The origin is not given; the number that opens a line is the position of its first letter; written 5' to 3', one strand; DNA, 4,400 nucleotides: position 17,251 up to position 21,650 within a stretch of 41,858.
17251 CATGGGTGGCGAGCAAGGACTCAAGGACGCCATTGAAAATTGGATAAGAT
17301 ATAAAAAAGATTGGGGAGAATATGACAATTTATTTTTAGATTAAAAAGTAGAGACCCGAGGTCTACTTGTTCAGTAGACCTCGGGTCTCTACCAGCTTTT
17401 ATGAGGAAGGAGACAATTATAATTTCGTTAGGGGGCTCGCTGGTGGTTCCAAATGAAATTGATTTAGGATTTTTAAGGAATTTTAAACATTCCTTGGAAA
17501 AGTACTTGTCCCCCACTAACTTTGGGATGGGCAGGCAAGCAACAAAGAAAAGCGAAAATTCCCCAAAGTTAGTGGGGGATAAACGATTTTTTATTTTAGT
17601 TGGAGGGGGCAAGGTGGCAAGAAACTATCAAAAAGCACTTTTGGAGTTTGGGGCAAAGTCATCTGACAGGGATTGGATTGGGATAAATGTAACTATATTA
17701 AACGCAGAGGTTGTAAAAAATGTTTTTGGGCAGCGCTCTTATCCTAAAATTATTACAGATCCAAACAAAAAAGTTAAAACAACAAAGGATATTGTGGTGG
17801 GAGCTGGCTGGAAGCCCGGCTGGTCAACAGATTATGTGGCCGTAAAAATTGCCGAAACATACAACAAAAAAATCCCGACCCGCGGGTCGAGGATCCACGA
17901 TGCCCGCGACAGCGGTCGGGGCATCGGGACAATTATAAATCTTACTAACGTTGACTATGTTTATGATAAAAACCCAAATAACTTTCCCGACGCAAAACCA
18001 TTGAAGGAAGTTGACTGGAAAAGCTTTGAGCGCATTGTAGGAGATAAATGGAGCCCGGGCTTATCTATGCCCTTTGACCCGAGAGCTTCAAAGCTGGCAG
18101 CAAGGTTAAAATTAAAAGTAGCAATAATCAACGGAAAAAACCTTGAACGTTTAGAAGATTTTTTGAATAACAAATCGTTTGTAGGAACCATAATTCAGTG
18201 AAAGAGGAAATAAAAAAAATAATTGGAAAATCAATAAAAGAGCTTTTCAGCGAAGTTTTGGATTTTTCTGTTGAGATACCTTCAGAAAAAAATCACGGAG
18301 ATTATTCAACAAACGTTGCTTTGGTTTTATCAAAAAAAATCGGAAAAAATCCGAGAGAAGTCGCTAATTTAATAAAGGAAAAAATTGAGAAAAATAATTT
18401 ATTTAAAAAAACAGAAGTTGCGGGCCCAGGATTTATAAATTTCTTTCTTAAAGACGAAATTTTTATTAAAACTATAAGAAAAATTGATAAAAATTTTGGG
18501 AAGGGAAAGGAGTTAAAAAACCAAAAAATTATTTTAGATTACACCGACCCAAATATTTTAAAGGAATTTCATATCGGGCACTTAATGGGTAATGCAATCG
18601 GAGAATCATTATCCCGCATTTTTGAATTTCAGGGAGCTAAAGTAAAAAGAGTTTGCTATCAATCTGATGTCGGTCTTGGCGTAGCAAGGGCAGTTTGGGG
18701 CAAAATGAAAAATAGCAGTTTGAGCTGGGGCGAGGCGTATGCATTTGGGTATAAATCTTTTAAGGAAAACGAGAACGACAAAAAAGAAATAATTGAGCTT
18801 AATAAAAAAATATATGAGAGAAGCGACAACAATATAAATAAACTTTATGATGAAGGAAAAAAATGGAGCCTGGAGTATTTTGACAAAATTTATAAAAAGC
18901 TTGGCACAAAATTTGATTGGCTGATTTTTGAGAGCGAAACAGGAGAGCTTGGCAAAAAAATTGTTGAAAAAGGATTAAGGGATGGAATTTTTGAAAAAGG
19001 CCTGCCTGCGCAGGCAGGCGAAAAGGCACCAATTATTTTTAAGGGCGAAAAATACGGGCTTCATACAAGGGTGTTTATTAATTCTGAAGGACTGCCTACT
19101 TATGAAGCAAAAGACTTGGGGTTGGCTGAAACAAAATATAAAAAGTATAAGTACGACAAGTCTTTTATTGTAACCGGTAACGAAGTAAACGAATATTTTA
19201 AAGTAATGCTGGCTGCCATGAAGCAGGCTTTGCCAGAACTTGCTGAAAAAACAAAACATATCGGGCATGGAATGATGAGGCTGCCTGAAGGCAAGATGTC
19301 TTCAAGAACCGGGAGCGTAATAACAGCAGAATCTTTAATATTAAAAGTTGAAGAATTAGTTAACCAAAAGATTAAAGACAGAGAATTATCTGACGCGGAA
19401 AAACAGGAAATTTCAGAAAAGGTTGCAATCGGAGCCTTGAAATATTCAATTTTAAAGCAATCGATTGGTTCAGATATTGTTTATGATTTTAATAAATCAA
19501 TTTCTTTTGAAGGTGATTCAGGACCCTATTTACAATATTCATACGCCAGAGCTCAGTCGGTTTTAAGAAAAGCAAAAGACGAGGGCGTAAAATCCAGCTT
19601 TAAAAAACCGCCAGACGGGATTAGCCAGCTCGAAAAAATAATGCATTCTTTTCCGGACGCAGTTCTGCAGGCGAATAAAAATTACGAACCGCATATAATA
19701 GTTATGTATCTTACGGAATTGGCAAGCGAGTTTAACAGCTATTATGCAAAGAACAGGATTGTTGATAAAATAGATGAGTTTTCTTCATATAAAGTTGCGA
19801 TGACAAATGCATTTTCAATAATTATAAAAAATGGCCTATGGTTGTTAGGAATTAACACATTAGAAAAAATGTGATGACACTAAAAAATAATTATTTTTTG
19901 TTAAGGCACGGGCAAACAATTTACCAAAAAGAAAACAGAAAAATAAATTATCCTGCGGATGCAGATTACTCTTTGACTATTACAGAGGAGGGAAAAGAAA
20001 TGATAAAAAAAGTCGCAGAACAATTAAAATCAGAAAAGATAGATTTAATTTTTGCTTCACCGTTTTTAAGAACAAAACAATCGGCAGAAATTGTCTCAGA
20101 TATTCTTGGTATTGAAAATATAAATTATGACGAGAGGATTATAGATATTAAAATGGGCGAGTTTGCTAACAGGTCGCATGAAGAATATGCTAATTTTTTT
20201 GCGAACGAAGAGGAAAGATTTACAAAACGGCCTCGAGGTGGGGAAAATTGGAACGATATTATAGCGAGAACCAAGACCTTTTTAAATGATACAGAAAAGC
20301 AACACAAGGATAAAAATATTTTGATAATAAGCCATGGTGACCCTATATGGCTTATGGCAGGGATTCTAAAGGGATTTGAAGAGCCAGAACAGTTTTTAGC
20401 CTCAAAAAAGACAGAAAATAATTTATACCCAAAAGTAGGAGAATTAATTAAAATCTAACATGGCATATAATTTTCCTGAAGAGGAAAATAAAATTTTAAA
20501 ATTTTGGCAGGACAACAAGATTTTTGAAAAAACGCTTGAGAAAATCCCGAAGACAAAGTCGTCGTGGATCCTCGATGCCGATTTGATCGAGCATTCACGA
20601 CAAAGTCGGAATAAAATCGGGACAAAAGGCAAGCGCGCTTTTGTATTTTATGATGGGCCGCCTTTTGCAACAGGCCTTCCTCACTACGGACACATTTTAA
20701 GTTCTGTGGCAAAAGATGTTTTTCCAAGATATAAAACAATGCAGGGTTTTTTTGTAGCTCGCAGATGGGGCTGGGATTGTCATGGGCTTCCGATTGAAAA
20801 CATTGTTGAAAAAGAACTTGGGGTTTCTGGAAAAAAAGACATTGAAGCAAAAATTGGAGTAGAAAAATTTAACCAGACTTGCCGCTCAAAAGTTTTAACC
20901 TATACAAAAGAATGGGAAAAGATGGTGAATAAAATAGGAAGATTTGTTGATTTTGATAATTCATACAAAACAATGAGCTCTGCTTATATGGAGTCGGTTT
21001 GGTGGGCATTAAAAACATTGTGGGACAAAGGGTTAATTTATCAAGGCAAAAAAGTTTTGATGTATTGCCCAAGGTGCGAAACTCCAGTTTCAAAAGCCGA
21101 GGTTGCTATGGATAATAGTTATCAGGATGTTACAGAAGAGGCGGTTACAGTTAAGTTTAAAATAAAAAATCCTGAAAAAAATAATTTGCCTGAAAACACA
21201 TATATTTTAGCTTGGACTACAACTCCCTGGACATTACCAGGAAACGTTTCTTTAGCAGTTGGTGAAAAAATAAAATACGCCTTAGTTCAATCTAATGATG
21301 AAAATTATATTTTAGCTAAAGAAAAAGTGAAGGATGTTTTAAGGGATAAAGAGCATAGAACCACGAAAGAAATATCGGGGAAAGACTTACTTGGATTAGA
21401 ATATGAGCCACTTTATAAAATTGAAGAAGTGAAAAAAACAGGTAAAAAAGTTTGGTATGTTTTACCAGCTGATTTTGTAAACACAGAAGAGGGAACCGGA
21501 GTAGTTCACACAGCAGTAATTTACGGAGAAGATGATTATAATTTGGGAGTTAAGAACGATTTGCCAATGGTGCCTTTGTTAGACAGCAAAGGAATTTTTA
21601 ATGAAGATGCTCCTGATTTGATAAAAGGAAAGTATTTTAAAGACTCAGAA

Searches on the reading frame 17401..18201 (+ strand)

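Call 11: search_protein_families(library=pfam, proteins=[window:17401-18201:+])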
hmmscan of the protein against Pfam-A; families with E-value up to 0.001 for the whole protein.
window:17401-18201:+ (266 aa): 1 family
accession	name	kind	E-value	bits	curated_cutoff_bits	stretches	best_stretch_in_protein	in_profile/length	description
PF00696.33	AA_kinase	-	1.3e-16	61.4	24.9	1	177-244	168-234/234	Amino acid kinase family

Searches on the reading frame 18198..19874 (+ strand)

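Call 61: search_protein_families(library=pfam, proteins=[window:18198-19874:+])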
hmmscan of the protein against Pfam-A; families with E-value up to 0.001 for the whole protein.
window:18198-19874:+ (558 aa): 4 families
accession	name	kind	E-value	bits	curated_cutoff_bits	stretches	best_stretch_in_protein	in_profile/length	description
PF00750.26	tRNA-synt_1d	-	2.8e-31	109.2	23.3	1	102-431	13-349/349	tRNA synthetases class I (R), catalytic domain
PF03485.21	Arg_tRNA_synt_N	-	6.7e-27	94.4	21.5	1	4-84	2-85/85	Arginyl tRNA synthetase N terminal domain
PF05746.21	DALR_1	-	1.8e-24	86.5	22.3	1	445-558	1-117/117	DALR anticodon binding domain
PF00133.28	tRNA-synt_1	-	0.00014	21.2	22.7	0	105-172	19-86/414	tRNA synthetases class I (I, L, M and V)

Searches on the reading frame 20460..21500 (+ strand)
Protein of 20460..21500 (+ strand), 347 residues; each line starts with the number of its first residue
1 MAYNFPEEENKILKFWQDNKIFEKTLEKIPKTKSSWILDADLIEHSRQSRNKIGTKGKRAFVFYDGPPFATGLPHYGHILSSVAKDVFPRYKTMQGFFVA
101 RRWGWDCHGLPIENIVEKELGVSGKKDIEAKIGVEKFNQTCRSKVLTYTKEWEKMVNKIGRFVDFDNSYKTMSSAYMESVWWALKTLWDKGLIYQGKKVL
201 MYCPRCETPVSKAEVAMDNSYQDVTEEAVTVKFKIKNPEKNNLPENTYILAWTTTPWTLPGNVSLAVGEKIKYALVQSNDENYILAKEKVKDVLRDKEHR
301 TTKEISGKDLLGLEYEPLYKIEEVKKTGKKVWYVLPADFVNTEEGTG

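Call 85: find_homologous_proteins(query=window:20460-21500:+, max_evalue=1e-60)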
Query window:20460-21500:+ (347 aa): 4986 proteins with E <= 1e-60 among 8000 candidates; the best 120 are listed.
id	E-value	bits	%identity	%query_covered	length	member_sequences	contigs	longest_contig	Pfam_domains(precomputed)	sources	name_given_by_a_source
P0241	1.0e-174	599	76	100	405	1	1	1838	PF09334.18,PF00133.29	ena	-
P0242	2.1e-145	502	65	99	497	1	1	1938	PF09334.18,PF00133.29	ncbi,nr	ncbi:MAG: class I tRNA ligase family protein, partial [Candidatus Parcubacteria bacterium]|nr:class 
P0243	6.9e-145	501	63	99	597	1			PF09334.18,PF00133.29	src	-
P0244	2.7e-141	489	60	99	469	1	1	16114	PF09334.18,PF00133.29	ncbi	ncbi:MAG: class I tRNA ligase family protein, partial [Candidatus Magasanikiibacteriota bacterium]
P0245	2.0e-132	460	62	98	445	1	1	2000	PF09334.18,PF00133.29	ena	-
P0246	9.0e-132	457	58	98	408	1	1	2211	PF09334.18,PF00133.29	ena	-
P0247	1.2e-130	454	61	98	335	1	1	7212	PF09334.18,PF00133.29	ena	-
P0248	1.3e-130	454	58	99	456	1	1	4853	PF09334.18,PF00133.29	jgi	-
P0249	3.4e-130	452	64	92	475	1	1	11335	PF09334.18,PF00133.29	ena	-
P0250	1.5e-128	447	58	99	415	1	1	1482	PF09334.18,PF00133.29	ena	-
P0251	1.1e-127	444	60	98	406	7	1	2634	PF09334.18,PF00133.29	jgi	jgi:isoleucyl-tRNA synthetase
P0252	1.4e-127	444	60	98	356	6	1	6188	PF09334.18,PF00133.29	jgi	-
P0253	2.4e-127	443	59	99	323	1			PF09334.18,PF00133.29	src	-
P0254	2.6e-126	439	58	99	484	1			PF09334.18,PF00133.29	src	-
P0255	4.7e-126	439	58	98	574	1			PF09334.18,PF00133.29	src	-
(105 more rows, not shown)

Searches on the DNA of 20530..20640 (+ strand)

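Call 93: search_dna_similar(query=window:20530-20640:+, collection=plasmids, mode=distant, max_evalue=0.01, max_rows=10)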
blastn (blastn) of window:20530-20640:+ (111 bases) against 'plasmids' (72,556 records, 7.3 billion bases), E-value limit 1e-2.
No match.
